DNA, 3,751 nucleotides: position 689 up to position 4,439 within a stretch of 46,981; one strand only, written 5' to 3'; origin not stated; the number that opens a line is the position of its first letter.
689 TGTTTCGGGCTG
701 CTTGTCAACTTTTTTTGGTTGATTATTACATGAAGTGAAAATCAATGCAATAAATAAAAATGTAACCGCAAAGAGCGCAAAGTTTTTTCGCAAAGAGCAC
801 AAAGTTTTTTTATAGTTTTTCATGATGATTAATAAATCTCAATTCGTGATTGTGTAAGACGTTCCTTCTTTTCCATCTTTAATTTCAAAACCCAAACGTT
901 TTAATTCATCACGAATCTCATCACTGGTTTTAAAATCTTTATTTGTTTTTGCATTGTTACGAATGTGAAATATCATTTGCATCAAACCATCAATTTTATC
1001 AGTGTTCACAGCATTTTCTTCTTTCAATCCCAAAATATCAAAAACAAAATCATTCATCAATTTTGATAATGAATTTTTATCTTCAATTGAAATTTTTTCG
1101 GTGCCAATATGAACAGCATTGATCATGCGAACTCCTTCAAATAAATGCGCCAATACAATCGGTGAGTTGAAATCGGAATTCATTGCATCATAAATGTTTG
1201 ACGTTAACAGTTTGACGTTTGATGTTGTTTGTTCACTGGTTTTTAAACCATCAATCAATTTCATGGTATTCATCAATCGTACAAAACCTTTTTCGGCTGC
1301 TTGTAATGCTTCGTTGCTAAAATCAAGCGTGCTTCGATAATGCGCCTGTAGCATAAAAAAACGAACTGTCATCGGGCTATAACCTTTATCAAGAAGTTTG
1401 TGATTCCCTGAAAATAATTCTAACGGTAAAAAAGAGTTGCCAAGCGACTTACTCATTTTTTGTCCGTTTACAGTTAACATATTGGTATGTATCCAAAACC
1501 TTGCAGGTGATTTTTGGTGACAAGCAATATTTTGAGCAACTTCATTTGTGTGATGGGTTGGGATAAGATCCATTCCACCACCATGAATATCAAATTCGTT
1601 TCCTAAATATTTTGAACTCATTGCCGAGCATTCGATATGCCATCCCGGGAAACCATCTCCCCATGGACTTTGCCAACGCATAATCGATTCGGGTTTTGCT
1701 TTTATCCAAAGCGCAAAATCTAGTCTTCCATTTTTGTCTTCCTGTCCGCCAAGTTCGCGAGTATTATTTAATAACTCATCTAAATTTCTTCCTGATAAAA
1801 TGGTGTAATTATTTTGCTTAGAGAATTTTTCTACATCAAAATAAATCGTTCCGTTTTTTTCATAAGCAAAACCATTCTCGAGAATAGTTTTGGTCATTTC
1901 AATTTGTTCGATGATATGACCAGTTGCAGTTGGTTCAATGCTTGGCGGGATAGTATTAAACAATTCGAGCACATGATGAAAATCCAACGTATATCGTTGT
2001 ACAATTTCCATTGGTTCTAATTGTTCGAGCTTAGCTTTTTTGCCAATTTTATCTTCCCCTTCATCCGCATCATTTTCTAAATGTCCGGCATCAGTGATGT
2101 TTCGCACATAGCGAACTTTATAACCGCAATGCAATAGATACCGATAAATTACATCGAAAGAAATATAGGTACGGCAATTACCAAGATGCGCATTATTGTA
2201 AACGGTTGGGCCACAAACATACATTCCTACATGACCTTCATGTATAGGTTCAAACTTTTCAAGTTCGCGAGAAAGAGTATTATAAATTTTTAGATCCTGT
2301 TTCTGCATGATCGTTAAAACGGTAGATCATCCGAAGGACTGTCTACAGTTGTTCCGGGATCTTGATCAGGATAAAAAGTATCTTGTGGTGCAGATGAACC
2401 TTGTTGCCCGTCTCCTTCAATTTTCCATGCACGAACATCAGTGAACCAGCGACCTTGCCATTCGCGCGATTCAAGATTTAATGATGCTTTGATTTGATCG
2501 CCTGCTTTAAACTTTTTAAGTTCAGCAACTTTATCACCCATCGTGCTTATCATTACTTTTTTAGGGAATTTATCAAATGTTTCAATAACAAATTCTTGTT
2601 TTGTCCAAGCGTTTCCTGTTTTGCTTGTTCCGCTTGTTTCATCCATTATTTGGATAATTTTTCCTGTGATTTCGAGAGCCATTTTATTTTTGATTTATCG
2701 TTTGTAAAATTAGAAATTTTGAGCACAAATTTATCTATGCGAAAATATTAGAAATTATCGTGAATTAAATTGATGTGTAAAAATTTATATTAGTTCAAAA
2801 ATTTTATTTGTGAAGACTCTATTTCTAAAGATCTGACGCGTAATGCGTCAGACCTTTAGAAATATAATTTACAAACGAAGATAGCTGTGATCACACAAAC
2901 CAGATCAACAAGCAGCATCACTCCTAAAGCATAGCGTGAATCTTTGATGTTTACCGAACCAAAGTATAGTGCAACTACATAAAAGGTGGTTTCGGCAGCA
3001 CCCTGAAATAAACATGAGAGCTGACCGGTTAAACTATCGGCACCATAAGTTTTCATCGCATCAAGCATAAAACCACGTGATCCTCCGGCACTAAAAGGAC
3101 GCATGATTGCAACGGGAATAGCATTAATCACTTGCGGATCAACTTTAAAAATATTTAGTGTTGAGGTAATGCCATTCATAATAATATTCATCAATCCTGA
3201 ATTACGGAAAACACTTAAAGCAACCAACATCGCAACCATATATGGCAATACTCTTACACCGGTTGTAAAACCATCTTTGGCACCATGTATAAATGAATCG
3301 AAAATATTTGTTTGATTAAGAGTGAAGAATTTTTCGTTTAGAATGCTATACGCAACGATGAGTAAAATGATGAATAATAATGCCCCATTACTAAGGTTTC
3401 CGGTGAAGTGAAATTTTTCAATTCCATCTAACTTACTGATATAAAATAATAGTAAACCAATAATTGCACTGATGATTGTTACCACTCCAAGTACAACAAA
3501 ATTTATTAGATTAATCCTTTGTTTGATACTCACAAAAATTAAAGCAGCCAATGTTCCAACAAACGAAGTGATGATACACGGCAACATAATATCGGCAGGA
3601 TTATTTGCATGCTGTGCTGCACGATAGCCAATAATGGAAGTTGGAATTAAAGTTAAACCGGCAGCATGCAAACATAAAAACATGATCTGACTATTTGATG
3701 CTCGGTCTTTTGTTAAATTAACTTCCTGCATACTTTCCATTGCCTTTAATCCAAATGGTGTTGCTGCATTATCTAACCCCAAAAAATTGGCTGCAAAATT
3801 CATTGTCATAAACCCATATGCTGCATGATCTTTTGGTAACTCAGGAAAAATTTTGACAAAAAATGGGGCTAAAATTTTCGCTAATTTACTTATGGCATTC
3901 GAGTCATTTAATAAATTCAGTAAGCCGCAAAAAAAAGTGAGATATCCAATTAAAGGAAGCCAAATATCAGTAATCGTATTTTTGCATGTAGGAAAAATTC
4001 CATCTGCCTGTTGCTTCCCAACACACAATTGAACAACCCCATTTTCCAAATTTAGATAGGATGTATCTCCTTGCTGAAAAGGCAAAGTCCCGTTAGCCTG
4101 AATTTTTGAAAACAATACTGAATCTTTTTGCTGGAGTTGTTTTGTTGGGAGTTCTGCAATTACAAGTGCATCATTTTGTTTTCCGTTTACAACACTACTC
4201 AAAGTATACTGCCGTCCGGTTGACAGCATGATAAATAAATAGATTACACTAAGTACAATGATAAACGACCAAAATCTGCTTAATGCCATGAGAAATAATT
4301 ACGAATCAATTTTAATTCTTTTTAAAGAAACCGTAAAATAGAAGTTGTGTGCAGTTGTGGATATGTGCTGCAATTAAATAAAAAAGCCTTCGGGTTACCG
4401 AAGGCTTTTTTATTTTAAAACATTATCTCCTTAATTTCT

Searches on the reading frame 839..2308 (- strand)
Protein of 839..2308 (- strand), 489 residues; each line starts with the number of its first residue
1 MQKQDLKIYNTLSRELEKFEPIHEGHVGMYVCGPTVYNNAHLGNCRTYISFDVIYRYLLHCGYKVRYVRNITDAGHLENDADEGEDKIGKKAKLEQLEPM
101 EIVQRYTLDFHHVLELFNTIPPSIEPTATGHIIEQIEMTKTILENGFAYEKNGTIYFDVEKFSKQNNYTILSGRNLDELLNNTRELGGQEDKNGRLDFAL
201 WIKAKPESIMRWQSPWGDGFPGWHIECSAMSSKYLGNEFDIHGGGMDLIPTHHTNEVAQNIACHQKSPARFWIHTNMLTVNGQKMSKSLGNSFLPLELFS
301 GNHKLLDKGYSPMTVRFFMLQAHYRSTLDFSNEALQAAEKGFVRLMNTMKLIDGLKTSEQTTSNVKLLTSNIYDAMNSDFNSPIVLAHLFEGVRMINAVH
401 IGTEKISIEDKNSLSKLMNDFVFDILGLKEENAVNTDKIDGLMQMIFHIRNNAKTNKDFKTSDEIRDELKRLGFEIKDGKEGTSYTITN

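Call 34: search_protein_families(library=pfam, proteins=[window:839-2308:-], max_evalue=0.0001)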
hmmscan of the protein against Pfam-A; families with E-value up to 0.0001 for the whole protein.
window:839-2308:- (489 aa): 4 families
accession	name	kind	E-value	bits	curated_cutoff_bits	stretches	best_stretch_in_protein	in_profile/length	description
PF01406.26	tRNA-synt_1e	-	4e-97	325.7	27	1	19-339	2-300/301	tRNA synthetases class I (C) catalytic domain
PF09334.17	tRNA-synt_1g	-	1e-09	38.1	20.1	1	35-161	7-126/391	tRNA synthetases class I (M)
PF09190.17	DALR_2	-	1.7e-08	35.4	22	1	373-428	3-55/57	DALR domain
PF00133.28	tRNA-synt_1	-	5.5e-05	22.5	22.7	0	240-329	330-412/414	tRNA synthetases class I (I, L, M and V)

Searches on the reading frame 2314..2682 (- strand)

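Call 34: search_protein_families(library=pfam, proteins=[window:2314-2682:-], max_evalue=0.0001)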
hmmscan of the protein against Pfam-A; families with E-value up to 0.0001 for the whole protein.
window:2314-2682:- (122 aa): 1 family
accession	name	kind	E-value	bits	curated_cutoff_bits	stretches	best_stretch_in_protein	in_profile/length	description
PF11325.14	DUF3127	-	2.7e-33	114.4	27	1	4-89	1-85/85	Domain of unknown function (DUF3127)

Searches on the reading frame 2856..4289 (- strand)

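Call 34: search_protein_families(library=pfam, proteins=[window:2856-4289:-], max_evalue=0.0001)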
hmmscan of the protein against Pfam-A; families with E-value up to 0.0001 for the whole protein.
window:2856-4289:- (477 aa): 1 family
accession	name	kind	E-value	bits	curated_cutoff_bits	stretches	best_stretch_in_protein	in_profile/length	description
PF07670.19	Gate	-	1.6e-16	61.1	29.6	2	111-222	2-100/104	Nucleoside recognition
